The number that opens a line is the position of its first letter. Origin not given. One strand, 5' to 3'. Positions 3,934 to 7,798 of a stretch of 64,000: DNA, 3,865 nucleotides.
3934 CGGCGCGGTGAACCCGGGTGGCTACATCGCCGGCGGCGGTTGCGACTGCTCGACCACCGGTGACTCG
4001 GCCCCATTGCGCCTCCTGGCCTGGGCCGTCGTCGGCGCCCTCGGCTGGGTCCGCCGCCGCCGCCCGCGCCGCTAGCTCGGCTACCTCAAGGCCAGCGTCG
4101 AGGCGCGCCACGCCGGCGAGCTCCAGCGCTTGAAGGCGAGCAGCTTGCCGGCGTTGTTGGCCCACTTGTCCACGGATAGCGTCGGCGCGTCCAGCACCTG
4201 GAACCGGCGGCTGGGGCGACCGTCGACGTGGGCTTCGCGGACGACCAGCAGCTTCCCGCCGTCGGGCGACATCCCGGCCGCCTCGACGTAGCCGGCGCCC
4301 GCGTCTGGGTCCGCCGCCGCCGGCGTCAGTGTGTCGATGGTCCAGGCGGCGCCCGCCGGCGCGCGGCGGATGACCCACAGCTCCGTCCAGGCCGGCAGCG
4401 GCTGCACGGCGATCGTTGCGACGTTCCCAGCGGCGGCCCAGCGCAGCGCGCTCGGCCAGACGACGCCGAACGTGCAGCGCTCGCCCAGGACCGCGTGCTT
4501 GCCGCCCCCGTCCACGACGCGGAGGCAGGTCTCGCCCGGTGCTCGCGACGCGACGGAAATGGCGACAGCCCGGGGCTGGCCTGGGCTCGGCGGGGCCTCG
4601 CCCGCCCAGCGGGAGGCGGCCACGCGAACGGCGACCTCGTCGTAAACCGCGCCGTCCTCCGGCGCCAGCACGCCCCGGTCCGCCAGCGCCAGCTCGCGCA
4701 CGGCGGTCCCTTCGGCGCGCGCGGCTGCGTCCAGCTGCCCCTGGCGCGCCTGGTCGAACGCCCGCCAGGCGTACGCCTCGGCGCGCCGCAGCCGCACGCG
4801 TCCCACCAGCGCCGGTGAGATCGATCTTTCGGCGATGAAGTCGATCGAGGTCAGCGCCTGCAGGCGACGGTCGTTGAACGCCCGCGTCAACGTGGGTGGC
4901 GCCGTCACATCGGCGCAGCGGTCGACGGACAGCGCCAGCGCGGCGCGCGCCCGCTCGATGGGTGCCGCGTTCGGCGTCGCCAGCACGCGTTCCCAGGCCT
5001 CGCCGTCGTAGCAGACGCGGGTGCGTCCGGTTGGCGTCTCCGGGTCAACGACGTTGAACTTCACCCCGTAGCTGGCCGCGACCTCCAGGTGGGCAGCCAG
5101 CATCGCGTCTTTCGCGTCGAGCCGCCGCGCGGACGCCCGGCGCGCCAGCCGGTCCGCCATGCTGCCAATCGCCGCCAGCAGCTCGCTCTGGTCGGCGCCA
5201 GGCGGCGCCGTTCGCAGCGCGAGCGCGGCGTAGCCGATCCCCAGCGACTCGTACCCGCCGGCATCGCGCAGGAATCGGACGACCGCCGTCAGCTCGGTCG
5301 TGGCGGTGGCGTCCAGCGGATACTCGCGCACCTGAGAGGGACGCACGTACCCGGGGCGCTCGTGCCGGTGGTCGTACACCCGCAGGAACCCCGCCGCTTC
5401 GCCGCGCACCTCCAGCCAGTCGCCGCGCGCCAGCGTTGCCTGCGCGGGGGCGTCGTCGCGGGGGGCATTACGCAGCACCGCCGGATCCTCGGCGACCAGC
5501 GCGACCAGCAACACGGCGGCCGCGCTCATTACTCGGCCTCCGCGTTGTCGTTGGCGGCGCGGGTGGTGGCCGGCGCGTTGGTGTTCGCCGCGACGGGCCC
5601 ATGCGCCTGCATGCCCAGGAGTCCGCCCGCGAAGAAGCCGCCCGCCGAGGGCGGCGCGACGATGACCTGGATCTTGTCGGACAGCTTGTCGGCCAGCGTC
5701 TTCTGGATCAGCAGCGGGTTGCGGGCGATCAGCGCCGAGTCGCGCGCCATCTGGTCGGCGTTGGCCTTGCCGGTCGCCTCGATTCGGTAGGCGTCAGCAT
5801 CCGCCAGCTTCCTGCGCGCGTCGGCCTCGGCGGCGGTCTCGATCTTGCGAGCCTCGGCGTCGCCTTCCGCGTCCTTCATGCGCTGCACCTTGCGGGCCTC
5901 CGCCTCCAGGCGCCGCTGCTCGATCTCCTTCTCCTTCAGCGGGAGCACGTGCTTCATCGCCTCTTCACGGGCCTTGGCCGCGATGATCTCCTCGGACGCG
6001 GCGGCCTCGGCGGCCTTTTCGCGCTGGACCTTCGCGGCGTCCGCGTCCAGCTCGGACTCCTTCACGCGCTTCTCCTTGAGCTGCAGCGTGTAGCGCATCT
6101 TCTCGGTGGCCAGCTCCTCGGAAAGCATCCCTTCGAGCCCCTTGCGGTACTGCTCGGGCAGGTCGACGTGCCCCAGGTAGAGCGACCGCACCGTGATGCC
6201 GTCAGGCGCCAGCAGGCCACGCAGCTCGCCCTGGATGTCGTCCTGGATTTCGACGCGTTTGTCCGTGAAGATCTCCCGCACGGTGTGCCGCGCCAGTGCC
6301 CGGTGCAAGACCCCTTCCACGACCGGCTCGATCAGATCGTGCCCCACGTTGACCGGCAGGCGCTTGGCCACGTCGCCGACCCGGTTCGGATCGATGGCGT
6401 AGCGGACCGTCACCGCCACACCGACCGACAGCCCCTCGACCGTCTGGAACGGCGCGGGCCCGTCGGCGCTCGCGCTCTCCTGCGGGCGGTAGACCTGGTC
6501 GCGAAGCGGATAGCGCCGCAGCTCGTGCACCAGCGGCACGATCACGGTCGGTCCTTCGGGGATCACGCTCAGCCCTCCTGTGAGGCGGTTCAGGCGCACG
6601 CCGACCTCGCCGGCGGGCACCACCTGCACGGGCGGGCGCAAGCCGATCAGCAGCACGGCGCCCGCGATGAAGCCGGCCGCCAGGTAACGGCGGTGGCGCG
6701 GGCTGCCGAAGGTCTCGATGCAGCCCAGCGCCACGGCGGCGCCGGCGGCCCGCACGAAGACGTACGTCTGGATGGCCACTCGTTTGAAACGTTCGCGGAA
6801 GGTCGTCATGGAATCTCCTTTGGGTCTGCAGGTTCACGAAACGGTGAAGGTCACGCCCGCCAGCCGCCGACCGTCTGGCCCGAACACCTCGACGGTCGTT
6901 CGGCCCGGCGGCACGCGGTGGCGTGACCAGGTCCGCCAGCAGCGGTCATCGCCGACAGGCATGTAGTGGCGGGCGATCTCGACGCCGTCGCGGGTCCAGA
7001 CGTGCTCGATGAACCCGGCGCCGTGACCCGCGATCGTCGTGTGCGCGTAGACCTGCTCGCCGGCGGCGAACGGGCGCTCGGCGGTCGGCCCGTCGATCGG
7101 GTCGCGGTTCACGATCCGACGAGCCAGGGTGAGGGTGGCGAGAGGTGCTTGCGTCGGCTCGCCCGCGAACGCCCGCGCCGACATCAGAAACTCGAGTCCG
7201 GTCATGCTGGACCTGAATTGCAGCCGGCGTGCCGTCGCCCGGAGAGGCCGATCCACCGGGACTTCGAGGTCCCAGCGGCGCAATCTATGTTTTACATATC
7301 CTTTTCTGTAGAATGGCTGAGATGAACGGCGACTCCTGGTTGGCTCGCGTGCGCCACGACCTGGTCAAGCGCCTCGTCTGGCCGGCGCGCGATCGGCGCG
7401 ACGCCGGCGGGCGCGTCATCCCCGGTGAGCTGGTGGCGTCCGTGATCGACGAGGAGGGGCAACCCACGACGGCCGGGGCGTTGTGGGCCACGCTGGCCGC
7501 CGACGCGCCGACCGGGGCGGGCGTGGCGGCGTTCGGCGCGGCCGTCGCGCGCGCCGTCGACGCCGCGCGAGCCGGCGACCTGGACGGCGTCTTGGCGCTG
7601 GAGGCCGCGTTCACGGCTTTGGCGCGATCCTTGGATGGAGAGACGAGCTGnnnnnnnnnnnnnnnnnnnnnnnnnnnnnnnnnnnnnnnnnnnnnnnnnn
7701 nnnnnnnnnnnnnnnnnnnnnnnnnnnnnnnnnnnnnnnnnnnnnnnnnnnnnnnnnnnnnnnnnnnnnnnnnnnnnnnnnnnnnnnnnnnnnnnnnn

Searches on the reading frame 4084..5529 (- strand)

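Call 44: search_protein_families(library=pfam, max_evalue=0.1, proteins=[window:4084-5529:-])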
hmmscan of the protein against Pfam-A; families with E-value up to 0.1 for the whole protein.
window:4084-5529:- (482 aa): 3 families
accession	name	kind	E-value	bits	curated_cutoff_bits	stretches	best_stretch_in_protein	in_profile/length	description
PF18348.7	SH3_16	-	0.0026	17.9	25.8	1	19-66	1-48/49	Bacterial dipeptidyl-peptidase Sh3 domain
PF08239.17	SH3_3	-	0.0085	16.7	27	1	19-62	5-48/54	Bacterial SH3 domain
PF14066.11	DUF4256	-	0.042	13.9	27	1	158-190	62-95/173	Protein of unknown function (DUF4256)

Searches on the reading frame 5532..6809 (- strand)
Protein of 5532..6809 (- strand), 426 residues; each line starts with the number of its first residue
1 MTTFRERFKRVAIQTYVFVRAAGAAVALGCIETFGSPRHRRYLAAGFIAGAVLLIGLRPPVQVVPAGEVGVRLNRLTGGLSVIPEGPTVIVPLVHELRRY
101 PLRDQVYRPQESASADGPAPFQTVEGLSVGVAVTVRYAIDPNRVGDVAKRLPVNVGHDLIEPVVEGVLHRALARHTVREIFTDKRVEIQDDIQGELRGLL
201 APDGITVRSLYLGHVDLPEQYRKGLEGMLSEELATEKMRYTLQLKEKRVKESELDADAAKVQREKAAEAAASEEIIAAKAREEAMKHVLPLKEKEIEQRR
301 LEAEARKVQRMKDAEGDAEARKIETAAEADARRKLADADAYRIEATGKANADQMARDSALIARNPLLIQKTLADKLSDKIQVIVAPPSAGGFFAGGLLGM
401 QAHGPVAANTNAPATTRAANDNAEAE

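Call 44: search_protein_families(library=pfam, max_evalue=0.1, proteins=[window:5532-6809:-])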
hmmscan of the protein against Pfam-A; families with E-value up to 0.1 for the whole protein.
window:5532-6809:- (426 aa): 1 family
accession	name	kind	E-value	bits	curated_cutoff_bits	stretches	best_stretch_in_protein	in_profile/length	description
PF01145.31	Band_7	-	1.6e-18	67.8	23.6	1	63-226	2-156/176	SPFH domain / Band 7 family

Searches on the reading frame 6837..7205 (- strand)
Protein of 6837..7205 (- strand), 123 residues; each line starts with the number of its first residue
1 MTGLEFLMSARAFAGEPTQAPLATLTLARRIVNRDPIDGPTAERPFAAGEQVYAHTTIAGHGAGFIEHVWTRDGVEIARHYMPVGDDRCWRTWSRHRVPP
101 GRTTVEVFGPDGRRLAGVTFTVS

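Call 44: search_protein_families(library=pfam, max_evalue=0.1, proteins=[window:6837-7205:-])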
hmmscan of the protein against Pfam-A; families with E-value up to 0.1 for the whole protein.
window:6837-7205:- (123 aa): 1 family
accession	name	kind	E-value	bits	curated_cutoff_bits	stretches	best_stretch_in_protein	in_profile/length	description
PF11141.13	DUF2914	-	5.8e-07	29.6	23.6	1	66-122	4-62/62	Protein of unknown function (DUF2914)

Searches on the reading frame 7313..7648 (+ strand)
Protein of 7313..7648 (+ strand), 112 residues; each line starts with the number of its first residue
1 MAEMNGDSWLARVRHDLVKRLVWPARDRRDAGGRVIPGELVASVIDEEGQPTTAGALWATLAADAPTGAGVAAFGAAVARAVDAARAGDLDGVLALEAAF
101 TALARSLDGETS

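Call 7: search_protein_families(library=pfam, max_evalue=1, proteins=[window:7313-7648:+])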
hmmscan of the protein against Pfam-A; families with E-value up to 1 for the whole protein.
seq(112 aa): 2 families
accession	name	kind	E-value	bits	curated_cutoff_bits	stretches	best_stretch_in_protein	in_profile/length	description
PF25182.1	NonGDSL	-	0.058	13.1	80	1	56-94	98-136/220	Non-GDSL lipase-like family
PF07729.17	FCD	-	0.25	12.2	24.3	1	59-101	14-56/125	FCD domain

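Call 8: search_protein_families(library=ncbifam, max_evalue=1, proteins=[window:7313-7648:+])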
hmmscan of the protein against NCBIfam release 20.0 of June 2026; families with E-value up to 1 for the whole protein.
seq(112 aa): 0 families
